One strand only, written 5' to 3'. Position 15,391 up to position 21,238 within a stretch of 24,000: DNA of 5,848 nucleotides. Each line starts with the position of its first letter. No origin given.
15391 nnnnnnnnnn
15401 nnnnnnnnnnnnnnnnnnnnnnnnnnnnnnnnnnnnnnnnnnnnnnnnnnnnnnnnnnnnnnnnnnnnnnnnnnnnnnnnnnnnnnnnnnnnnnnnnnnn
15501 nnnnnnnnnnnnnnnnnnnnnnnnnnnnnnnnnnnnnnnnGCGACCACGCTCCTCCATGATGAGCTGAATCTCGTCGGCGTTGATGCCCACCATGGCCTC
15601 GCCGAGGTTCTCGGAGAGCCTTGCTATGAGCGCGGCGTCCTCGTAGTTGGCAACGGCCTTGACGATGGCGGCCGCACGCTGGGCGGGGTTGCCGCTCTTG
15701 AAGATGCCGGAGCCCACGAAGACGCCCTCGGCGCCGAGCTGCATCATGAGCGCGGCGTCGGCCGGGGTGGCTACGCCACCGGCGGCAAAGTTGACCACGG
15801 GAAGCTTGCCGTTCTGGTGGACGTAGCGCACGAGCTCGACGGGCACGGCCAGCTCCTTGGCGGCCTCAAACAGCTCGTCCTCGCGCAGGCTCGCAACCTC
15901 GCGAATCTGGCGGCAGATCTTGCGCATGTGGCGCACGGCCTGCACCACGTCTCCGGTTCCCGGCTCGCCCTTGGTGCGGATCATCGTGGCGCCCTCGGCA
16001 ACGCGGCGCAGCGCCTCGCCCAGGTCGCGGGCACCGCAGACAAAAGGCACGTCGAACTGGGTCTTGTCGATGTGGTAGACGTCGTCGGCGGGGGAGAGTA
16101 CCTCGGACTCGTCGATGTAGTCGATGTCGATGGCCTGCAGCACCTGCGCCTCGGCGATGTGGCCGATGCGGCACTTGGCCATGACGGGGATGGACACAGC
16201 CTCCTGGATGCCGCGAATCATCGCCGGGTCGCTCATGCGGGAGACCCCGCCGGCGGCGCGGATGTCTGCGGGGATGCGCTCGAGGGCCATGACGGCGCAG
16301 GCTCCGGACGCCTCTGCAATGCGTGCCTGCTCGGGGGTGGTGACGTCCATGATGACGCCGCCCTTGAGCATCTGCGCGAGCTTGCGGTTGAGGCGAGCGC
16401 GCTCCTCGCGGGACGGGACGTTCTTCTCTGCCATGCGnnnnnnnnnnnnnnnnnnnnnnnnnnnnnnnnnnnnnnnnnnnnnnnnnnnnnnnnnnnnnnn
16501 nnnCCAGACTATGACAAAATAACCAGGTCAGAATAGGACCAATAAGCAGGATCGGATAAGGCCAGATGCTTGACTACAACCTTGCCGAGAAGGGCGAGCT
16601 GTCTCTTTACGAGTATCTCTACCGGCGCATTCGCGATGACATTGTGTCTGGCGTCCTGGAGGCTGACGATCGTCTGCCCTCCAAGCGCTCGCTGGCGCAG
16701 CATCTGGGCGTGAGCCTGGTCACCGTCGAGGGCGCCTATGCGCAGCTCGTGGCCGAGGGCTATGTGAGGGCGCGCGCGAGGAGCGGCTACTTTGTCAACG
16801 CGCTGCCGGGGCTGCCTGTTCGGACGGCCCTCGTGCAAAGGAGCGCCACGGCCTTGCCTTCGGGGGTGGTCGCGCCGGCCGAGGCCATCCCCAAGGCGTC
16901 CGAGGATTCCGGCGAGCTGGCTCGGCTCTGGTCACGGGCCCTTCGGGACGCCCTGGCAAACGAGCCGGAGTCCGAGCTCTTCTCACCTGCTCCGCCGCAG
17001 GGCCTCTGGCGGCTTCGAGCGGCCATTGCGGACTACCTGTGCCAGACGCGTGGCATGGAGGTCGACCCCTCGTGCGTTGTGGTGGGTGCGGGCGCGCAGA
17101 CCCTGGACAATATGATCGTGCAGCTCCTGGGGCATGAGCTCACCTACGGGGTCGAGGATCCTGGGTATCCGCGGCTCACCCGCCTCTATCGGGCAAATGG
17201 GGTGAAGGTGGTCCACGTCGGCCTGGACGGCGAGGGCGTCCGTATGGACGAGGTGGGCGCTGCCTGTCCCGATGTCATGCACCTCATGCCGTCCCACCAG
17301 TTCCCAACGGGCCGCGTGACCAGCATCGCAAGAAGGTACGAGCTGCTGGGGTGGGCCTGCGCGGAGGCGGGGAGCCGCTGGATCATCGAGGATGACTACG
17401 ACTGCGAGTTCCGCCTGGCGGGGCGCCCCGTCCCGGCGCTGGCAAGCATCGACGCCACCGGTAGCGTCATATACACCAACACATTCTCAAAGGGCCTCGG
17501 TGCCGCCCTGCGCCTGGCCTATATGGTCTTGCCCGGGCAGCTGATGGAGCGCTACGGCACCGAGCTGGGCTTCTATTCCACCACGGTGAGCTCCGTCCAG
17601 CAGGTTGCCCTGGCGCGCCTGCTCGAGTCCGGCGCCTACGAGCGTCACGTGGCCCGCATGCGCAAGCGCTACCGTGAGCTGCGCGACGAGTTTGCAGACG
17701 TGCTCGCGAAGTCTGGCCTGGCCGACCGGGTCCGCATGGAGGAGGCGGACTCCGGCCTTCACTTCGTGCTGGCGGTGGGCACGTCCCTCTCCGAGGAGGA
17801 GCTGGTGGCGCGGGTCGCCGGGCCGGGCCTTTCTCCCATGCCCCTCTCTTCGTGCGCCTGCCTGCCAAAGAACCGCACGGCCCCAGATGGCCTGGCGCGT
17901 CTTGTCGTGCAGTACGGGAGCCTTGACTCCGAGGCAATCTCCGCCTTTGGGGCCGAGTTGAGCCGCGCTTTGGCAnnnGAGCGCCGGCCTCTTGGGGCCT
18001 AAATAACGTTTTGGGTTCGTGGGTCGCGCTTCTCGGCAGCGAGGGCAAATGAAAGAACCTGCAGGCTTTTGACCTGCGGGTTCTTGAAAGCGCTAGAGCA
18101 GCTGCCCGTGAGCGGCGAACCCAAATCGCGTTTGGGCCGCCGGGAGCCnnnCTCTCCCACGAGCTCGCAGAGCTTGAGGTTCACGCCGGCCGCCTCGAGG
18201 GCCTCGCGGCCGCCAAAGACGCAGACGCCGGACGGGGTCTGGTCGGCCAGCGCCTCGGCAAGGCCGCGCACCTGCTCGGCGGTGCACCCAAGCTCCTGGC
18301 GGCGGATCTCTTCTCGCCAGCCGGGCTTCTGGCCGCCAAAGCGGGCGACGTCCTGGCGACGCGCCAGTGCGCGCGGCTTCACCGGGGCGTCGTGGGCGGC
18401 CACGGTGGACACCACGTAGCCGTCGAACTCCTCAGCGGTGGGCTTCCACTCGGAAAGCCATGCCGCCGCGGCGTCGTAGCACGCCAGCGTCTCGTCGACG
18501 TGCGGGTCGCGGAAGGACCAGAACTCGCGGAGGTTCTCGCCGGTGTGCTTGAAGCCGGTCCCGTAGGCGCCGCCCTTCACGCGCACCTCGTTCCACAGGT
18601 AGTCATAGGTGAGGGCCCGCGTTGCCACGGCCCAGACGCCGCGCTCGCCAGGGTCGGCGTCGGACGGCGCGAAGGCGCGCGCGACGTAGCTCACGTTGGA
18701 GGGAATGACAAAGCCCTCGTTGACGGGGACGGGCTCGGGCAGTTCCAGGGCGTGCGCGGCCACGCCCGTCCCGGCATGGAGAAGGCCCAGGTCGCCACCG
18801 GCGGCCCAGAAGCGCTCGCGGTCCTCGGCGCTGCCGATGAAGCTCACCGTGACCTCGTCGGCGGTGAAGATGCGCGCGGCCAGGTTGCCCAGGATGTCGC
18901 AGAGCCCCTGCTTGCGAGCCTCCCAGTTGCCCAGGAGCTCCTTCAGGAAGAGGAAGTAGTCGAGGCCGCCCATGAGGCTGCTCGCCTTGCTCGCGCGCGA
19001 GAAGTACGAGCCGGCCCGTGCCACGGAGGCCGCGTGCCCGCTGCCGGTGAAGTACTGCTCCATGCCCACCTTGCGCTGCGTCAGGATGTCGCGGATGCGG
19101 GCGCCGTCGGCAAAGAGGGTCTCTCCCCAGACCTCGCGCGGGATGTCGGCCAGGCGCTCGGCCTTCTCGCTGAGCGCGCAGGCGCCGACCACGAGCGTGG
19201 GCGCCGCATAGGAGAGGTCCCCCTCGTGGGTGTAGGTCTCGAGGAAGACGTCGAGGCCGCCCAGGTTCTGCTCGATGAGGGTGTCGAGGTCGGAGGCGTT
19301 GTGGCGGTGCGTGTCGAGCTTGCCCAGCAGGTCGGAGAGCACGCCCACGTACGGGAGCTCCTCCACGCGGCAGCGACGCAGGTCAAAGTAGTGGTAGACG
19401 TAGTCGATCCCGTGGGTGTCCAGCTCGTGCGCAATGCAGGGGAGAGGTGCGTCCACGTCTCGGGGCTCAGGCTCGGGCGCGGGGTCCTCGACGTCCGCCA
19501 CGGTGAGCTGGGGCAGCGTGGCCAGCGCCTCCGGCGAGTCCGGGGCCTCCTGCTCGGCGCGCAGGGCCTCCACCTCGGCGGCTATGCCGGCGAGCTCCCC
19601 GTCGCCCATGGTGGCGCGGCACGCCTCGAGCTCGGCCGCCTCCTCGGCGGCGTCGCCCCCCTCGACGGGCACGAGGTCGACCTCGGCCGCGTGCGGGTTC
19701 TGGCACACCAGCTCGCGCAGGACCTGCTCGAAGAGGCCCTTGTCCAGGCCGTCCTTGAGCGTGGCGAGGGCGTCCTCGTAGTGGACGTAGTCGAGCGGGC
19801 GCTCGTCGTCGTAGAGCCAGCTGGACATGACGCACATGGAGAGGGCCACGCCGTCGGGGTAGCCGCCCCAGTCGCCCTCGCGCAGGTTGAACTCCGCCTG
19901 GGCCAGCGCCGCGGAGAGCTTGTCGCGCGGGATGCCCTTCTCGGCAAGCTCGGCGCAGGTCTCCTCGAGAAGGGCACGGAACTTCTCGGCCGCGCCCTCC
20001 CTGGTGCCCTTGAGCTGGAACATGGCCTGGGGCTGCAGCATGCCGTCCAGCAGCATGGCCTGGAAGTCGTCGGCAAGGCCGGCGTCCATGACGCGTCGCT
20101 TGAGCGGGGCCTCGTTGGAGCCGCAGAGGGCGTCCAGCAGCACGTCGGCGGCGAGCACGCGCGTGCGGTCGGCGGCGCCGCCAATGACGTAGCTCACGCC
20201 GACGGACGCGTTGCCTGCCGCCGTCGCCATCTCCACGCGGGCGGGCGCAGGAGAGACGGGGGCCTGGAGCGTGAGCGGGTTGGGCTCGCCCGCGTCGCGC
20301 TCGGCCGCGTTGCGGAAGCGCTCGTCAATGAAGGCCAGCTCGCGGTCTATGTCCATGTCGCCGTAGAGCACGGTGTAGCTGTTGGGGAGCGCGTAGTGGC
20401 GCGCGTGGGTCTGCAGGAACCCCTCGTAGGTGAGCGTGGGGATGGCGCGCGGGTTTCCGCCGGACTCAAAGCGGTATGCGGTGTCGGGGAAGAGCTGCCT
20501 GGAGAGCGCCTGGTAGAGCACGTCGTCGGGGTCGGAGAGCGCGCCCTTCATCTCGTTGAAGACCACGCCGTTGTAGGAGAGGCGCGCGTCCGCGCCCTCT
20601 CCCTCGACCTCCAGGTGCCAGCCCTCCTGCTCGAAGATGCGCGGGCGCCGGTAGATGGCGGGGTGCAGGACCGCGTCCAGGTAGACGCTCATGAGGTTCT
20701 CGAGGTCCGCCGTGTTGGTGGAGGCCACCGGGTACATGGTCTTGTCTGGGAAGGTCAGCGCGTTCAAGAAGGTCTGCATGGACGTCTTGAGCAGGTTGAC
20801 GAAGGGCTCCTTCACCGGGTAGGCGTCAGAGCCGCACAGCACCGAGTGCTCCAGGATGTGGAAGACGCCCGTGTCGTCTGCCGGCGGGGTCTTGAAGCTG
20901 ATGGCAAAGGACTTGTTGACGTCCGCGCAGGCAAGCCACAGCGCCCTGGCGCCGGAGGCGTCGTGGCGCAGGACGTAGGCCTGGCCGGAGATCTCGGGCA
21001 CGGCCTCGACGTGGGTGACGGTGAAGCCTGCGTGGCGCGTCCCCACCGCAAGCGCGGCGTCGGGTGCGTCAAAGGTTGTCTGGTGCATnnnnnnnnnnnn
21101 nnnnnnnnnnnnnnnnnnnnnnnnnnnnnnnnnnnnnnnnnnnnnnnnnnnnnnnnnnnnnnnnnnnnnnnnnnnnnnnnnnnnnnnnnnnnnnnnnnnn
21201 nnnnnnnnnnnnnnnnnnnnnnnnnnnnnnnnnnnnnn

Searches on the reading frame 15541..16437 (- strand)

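Call 27: search_protein_families(library=pfam, proteins=[window:15541-16437:-], max_evalue=0.00001)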
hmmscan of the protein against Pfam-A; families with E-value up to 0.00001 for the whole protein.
window:15541-16437:- (299 aa): 2 families
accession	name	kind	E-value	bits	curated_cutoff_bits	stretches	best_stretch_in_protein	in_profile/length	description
PF01680.23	SOR_SNZ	-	7.9e-106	352.9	27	1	15-219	3-207/207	SOR/SNZ family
PF05690.20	ThiG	-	4e-07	30.1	23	1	202-270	166-232/247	Thiazole biosynthesis protein ThiG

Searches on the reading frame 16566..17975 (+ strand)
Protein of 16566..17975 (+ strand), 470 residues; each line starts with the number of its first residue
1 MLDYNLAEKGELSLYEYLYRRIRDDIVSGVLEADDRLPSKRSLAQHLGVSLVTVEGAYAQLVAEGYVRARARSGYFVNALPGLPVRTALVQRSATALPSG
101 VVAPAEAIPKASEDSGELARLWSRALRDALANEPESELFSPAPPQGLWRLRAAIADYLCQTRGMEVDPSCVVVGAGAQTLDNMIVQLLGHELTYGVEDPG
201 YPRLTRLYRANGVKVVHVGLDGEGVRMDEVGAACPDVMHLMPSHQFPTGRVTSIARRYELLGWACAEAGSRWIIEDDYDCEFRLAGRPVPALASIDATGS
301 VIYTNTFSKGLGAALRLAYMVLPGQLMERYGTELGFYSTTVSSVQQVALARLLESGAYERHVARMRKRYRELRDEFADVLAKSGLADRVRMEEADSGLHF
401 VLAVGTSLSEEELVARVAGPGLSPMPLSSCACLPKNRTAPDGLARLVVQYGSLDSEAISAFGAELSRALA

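Call 27: search_protein_families(library=pfam, proteins=[window:16566-17975:+], max_evalue=0.00001)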
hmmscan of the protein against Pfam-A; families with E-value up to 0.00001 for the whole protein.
window:16566-17975:+ (470 aa): 2 families
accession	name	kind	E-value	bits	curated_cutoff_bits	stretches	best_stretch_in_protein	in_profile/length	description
PF00392.27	GntR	-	9.1e-18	64.1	27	1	14-77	1-64/64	Bacterial regulatory proteins, gntR family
PF00155.27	Aminotran_1_2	-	3.8e-14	53.1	19.7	1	136-395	33-301/361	Aminotransferase class I and II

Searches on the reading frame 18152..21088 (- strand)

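Call 27: search_protein_families(library=pfam, proteins=[window:18152-21088:-], max_evalue=0.00001)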
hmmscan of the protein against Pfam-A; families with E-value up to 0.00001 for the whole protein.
window:18152-21088:- (979 aa): 3 families
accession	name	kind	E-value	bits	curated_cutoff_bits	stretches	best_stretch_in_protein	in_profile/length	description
PF08367.16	M16C_assoc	-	5.7e-50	170.3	25.3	1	479-718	11-252/252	Peptidase M16C associated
PF22516.1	PreP_C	-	3.6e-20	72.7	27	1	790-951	1-162/173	PreP C-terminal domain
PF05193.26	Peptidase_M16_C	-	9.2e-13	48.9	23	1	219-397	2-180/181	Peptidase M16 inactive domain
